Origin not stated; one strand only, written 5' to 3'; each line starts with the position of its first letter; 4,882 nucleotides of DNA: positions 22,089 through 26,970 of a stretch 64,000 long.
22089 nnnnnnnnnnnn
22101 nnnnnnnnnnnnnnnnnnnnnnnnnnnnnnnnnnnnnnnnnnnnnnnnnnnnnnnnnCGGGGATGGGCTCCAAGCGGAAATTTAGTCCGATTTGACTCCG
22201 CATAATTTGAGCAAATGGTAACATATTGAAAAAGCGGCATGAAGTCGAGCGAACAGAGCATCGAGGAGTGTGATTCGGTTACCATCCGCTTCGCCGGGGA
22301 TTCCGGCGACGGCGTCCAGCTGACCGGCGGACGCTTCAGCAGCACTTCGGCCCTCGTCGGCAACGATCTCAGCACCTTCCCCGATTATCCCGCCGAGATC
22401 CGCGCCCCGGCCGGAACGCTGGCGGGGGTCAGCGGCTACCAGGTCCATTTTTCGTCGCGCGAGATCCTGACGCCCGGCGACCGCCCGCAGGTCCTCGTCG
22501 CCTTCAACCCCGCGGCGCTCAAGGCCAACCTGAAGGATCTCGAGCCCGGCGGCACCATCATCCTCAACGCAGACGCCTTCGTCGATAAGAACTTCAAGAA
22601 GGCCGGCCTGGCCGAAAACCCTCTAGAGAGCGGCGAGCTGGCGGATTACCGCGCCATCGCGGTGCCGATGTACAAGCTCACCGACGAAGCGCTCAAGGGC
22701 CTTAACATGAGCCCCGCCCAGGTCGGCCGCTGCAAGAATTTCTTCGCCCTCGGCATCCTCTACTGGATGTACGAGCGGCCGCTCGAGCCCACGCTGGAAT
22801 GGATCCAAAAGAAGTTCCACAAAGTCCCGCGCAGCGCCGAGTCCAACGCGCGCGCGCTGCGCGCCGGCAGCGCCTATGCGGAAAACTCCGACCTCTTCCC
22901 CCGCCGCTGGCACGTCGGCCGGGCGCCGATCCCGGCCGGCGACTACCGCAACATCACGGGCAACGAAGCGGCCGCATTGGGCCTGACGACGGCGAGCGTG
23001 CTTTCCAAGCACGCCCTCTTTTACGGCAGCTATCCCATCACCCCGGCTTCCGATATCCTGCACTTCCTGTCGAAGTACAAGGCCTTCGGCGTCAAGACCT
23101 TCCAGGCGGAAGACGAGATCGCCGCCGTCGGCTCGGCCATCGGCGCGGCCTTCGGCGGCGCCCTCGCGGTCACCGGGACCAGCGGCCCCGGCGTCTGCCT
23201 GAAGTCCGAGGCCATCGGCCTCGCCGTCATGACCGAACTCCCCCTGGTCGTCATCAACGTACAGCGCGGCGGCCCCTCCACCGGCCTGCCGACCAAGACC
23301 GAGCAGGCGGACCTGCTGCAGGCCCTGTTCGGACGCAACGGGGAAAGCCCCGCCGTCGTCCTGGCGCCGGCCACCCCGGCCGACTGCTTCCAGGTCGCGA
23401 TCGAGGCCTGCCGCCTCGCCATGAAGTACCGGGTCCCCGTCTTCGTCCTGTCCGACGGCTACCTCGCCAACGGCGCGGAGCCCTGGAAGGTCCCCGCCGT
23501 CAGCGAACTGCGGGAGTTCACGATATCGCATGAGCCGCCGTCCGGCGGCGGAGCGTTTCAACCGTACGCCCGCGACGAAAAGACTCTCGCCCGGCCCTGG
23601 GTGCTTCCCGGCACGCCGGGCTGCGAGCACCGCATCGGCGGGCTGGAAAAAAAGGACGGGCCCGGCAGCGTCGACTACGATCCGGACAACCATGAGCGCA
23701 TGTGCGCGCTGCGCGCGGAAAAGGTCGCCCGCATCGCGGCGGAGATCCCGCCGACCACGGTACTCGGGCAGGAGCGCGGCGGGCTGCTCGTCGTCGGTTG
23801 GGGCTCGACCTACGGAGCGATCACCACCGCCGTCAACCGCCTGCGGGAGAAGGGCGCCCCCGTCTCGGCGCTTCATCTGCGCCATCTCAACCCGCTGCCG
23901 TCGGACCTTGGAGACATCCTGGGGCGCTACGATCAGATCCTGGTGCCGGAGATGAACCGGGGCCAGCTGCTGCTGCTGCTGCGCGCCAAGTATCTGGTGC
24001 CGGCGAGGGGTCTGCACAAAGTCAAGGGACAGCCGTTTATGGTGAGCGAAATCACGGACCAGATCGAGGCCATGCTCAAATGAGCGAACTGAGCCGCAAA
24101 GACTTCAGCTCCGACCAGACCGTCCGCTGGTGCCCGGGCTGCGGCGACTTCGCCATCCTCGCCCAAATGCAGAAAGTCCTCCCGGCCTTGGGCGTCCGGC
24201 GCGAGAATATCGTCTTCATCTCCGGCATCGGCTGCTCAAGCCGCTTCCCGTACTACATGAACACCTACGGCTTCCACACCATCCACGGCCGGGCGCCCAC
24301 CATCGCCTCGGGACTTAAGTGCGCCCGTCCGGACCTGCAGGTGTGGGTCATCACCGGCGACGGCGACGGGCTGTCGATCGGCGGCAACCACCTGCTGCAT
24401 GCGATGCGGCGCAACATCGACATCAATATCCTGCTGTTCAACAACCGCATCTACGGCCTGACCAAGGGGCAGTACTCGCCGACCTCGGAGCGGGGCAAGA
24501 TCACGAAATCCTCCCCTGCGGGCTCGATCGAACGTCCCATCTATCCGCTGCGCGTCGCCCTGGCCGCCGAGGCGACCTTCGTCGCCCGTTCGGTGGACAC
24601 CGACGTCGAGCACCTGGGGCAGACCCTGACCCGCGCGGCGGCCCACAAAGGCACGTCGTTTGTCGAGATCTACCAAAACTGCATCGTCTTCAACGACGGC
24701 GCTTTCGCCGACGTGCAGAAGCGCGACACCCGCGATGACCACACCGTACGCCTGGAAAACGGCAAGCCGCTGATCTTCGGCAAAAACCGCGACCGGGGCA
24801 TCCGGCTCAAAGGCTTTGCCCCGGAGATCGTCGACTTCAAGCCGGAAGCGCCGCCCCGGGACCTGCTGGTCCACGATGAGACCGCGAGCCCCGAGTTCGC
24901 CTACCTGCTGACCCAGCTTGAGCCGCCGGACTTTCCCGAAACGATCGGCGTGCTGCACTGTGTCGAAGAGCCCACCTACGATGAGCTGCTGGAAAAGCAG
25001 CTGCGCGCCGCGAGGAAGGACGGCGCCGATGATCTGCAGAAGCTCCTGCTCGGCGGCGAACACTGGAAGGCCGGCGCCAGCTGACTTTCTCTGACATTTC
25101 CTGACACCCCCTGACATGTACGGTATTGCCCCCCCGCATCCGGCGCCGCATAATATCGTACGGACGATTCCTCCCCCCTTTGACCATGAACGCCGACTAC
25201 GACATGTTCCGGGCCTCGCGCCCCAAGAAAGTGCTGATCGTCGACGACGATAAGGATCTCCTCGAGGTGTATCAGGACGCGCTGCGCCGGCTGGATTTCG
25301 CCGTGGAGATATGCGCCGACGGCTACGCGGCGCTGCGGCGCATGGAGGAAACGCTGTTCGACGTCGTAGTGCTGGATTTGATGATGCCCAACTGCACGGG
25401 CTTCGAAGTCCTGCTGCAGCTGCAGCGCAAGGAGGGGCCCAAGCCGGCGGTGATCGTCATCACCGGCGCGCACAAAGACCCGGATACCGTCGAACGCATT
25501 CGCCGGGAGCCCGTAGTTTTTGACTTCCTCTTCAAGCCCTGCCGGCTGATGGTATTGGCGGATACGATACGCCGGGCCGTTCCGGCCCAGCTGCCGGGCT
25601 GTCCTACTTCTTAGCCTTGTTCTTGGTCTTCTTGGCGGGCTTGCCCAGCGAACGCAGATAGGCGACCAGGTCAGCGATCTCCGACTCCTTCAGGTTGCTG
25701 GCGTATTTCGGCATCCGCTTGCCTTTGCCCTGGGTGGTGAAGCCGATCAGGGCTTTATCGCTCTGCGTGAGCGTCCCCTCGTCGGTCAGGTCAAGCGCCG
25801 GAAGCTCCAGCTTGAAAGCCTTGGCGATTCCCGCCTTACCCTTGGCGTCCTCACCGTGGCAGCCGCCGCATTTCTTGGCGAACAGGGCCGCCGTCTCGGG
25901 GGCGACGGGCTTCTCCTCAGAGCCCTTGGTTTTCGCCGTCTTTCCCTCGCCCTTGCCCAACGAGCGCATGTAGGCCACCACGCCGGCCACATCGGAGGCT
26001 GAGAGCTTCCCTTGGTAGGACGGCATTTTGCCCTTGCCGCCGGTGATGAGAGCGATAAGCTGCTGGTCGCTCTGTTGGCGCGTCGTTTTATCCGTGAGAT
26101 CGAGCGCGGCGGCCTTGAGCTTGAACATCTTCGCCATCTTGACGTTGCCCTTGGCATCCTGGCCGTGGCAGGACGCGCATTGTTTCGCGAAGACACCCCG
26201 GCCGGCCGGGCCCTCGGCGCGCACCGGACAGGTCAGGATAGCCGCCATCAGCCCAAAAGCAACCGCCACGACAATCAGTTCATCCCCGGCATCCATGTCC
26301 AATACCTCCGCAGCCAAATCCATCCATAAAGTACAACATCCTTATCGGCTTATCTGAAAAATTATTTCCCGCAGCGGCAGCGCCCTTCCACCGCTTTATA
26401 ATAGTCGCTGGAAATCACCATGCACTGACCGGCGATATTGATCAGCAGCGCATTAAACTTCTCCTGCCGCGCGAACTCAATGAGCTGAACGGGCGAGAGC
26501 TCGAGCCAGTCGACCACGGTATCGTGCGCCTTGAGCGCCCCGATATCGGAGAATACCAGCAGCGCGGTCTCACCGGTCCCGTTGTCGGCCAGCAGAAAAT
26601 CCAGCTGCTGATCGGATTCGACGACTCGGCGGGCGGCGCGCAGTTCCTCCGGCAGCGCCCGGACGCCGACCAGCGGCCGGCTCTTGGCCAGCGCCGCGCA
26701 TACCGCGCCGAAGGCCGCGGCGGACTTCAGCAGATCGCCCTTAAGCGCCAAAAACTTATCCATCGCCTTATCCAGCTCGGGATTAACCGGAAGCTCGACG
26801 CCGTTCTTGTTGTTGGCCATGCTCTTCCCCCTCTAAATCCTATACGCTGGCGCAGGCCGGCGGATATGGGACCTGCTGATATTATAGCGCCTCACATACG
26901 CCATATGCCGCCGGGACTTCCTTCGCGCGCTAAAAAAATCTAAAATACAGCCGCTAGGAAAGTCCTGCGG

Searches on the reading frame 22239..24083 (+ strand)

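Call 34: search_protein_families(library=pfam, proteins=[window:22239-24083:+], max_evalue=0.000001)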
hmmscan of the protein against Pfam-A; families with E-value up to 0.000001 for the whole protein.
window:22239-24083:+ (614 aa): 2 families
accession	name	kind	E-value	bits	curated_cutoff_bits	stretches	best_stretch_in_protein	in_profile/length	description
PF01855.24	POR_N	-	1.6e-55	188.8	27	1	261-473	10-220/231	Pyruvate flavodoxin/ferredoxin oxidoreductase, thiamine diP-bdg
PF01558.24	POR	-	4e-26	92.7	27.4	1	23-211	2-172/173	Pyruvate ferredoxin/flavodoxin oxidoreductase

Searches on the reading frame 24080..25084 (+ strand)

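Call 34: search_protein_families(library=pfam, proteins=[window:24080-25084:+], max_evalue=0.000001)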
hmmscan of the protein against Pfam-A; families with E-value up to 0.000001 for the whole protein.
window:24080-25084:+ (334 aa): 1 family
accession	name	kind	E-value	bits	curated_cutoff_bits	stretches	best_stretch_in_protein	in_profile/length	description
PF02775.26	TPP_enzyme_C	-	7.4e-32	110.7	21.9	1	50-197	2-151/151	Thiamine pyrophosphate enzyme, C-terminal TPP binding domain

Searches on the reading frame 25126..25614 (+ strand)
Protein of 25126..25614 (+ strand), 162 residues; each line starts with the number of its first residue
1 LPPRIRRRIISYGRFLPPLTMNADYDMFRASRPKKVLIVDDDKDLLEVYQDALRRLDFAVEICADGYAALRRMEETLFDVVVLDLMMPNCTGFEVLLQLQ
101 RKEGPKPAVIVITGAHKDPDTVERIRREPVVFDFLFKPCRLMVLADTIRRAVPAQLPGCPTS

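Call 34: search_protein_families(library=pfam, proteins=[window:25126-25614:+], max_evalue=0.000001)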
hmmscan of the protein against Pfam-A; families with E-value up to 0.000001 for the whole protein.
window:25126-25614:+ (162 aa): 1 family
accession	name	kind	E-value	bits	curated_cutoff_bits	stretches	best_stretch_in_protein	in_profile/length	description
PF00072.30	Response_reg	-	3.8e-23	82.2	30.2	1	36-148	1-110/111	Response regulator receiver domain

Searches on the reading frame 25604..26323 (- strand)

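Call 5: search_protein_families(library=pfam, proteins=[window:25604-26323:-], max_evalue=0.01)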
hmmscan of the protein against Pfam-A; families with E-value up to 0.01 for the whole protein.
window:25604-26323:- (239 aa): 8 families
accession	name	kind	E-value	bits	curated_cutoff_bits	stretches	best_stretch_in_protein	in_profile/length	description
PF13442.11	Cytochrome_CBB3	-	9.7e-28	96.7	27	2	39-119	4-68/68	Cytochrome C oxidase, cbb3-type, subunit III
PF00034.26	Cytochrom_C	-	2.1e-23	83.9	21.3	2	145-226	5-89/90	Cytochrome c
PF22297.1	PccH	-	0.00032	21.2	24.4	0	44-94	9-55/133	PccH Cytochrome c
PF07635.16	PSCyt1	-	0.0042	18.1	22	0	152-166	1-14/59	Planctomycete cytochrome C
PF09086.16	DUF1924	-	0.0067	17.2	22.5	0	47-68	27-48/96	Domain of unknown function (DUF1924)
PF14522.11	Cytochrome_C7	-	0.0068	16.7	24.8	0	47-58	14-53/67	Cytochrome c7 and related cytochrome c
PF09699.15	Paired_CXXCH_1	-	0.0077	16.3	20.6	0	46-63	5-23/41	Doubled CXXCH motif (Paired_CXXCH_1)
PF14376.11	Haem_bd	-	0.008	16.6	27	0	124-160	14-50/133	Haem-binding domain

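Call 6: search_protein_families(library=ncbifam, proteins=[window:25604-26323:-], max_evalue=0.01)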
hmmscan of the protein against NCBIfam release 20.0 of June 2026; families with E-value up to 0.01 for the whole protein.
window:25604-26323:- (239 aa): 18 families
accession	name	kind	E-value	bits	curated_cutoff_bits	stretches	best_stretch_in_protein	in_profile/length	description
TIGR00782.1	ccoP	equivalog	1.7e-24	86.7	179.95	2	40-126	205-285/285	cytochrome-c oxidase, cbb3-type subunit III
NF045930.1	Cytc6PetJCyano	equivalog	3e-22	78.7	135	2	17-119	6-102/110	cytochrome c6 PetJ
NF011054.0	PRK14486.1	equivalog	1.2e-19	70.9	447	2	40-122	217-290/294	putative bifunctional cbb3-type cytochrome c oxidase subunit II/cytochrome c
TIGR03872.1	cytochrome_MoxG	equivalog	4.5e-13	49.5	147.8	2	135-234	38-129/133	cytochrome c(L), periplasmic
NF050122.1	bc1_QcrC_actin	exception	1.2e-11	44.4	200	1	40-228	43-213/253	cytochrome bc1 complex diheme cytochrome c subunit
NF045774.1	cytochro_C551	exception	4.3e-10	39.5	118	2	40-118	41-105/110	cytochrome c551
NF045773.1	cytochro_C550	exception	6.5e-09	35.8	125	2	42-104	53-103/118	cytochrome c550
TIGR04494.1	c550_PedF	equivalog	6e-07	29.4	122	0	41-121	54-129/133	cytochrome c-550 PedF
NF052248.1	SorU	equivalog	5.3e-06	26.6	100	1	85-118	38-71/72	SorU family sulfite dehydrogenase c-type cytochrome subunit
NF040606.1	CytoC_perox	subfamily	0.00023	20.5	150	0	40-85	300-345/524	di-heme-cytochrome C peroxidase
TIGR01904.2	GSu_C4xC__C2xCH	domain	0.00032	20.4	27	0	149-164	49-64/73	CxxxxCH/CxxCH domain c-type cytochrome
NF040971.1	cytc_ExtS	equivalog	0.0011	18.3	100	1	47-164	88-195/262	selenite/tellurite reduction operon c-type cytochrome lipoprotein ExtS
TIGR04485.1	thiosulf_SoxX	equivalog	0.0025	18.5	61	0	201-225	51-77/78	sulfur oxidation c-type cytochrome SoxX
TIGR03045.1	PS_II_C550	equivalog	0.0028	17.3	177.75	0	40-78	53-88/159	photosystem II cytochrome c-550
TIGR04484.1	thiosulf_SoxA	equivalog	0.0037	16.6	110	0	43-70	120-147/212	sulfur oxidation c-type cytochrome SoxA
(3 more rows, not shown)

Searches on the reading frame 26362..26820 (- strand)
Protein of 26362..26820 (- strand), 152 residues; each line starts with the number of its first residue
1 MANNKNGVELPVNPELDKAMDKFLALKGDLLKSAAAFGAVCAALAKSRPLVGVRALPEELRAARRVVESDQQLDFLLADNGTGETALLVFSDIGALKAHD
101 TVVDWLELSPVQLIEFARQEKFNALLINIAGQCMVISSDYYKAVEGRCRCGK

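Call 5: search_protein_families(library=pfam, proteins=[window:26362-26820:-], max_evalue=0.01)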
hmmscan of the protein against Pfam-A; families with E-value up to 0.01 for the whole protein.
window:26362-26820:- (152 aa): 1 family
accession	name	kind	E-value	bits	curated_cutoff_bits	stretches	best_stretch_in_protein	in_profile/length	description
PF07179.17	SseB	-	1.5e-07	32.1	21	1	33-135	14-116/124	SseB protein N-terminal domain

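Call 6: search_protein_families(library=ncbifam, proteins=[window:26362-26820:-], max_evalue=0.01)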
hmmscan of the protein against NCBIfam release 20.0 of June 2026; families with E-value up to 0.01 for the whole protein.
window:26362-26820:- (152 aa): 0 families
